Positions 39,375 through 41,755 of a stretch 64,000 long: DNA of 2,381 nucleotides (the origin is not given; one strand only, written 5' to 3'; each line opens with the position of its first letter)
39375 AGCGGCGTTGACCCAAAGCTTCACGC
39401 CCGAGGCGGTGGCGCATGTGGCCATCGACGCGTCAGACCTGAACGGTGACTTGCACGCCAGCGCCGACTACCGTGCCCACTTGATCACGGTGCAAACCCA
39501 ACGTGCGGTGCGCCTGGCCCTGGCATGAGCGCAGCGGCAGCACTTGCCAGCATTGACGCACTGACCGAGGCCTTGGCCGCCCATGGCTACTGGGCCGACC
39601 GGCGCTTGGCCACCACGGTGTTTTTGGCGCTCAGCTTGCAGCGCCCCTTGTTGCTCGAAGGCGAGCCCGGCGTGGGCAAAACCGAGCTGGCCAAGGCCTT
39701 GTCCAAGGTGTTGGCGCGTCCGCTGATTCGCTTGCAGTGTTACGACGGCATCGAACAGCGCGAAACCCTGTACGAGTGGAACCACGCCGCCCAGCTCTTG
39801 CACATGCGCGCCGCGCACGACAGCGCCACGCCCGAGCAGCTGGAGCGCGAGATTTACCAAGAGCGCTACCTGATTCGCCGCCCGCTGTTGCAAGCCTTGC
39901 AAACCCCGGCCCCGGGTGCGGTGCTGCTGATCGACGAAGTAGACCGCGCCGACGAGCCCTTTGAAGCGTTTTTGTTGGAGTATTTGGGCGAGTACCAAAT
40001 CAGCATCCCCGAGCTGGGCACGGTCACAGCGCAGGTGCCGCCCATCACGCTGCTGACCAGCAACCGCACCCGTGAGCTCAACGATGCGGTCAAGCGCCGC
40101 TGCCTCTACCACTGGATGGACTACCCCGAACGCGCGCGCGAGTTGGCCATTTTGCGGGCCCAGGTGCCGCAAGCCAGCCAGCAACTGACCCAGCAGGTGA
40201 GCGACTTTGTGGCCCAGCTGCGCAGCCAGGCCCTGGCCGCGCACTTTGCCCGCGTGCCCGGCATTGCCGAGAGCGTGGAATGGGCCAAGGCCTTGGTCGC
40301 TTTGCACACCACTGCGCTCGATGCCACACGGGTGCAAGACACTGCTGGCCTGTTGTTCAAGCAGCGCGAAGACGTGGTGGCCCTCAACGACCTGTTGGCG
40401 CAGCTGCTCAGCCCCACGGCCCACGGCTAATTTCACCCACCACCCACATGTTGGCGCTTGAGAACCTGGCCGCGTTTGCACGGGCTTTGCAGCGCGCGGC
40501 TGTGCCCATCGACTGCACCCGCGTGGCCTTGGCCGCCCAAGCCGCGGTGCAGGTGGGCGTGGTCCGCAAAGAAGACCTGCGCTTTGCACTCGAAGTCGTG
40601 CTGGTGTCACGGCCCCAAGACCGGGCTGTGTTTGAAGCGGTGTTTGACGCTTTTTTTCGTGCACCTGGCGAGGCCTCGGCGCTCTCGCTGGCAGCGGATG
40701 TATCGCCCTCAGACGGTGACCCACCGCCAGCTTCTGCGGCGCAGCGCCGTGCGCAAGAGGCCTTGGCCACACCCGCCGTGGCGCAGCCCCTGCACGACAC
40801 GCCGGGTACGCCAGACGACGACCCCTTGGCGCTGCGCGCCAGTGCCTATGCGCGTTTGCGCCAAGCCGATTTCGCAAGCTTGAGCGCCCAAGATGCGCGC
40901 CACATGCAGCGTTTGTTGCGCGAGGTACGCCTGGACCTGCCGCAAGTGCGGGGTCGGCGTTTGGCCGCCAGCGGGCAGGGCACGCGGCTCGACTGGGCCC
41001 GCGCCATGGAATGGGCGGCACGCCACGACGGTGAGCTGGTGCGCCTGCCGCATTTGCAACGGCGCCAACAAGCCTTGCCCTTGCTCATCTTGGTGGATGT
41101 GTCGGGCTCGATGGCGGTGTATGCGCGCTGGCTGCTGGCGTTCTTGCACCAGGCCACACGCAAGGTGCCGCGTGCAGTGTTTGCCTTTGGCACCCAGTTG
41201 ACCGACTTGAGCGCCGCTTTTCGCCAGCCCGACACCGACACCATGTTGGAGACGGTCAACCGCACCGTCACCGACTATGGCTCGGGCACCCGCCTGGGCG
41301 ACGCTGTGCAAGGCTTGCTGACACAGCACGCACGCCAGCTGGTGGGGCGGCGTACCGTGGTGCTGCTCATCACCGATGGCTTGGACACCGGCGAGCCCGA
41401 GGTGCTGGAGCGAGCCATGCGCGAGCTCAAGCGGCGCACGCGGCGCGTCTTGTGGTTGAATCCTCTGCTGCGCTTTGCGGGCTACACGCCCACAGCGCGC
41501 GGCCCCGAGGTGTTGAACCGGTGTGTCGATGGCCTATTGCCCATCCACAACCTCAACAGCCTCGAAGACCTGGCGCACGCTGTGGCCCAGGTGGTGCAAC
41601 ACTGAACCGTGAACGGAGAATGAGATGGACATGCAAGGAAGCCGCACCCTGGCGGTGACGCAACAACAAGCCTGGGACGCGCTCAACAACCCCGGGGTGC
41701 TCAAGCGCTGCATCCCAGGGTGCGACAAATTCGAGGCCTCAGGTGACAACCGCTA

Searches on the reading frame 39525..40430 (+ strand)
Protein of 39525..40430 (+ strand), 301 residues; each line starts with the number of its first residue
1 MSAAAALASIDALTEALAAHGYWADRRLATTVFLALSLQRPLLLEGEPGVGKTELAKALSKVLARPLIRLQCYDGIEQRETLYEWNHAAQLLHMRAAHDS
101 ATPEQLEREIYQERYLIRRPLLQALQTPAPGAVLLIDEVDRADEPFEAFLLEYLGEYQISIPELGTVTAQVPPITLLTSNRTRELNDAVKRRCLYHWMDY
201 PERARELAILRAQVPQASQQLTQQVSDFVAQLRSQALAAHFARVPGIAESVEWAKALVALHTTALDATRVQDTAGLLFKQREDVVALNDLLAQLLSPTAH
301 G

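Call 70: search_protein_families(library=pfam, proteins=[window:39525-40430:+], max_evalue=0.0001)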
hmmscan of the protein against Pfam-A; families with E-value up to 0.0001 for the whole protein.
window:39525-40430:+ (301 aa): 5 families
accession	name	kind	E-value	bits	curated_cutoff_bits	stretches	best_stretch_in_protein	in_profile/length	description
PF07728.20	AAA_5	-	7.1e-13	49.2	22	1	41-192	1-138/139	AAA domain (dynein-related subfamily)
PF00004.35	AAA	-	4.2e-09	37.4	21.2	1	42-193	1-123/131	ATPase family associated with various cellular activities (AAA)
PF07726.17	AAA_3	-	5.2e-08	33.3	27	0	42-72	2-32/131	ATPase family associated with various cellular activities (AAA)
PF13191.12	AAA_16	-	1.3e-07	32.7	32.6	1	40-154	25-155/167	AAA ATPase domain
PF13401.12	AAA_22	-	1.9e-06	28.7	27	1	39-153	5-103/130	AAA domain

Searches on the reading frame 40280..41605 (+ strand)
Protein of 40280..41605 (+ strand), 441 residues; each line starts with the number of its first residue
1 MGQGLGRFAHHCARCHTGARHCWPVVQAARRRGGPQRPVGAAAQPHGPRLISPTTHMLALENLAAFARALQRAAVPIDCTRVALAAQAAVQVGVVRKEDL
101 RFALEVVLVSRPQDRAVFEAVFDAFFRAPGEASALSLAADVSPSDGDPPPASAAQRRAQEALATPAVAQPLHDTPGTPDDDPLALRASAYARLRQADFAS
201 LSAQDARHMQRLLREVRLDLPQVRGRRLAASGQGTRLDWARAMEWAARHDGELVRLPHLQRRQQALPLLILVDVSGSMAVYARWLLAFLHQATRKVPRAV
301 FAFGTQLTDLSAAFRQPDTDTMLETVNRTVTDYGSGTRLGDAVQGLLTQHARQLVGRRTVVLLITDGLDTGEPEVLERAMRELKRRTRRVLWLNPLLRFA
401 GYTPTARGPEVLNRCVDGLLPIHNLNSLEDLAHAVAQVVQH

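Call 70: search_protein_families(library=pfam, proteins=[window:40280-41605:+], max_evalue=0.0001)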
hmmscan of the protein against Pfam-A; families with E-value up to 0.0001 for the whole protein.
window:40280-41605:+ (441 aa): 3 families
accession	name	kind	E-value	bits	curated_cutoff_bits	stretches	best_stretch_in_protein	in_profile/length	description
PF05762.20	VWA_CoxE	-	1.1e-49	169.3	26.4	1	212-427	4-221/222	VWA domain containing CoxE-like protein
PF13519.12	VWA_2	-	9.9e-06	26.6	27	1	268-367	1-106/107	von Willebrand factor type A domain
PF00092.34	VWA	-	4.3e-05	24.3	23.8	1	269-385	3-129/174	von Willebrand factor type A domain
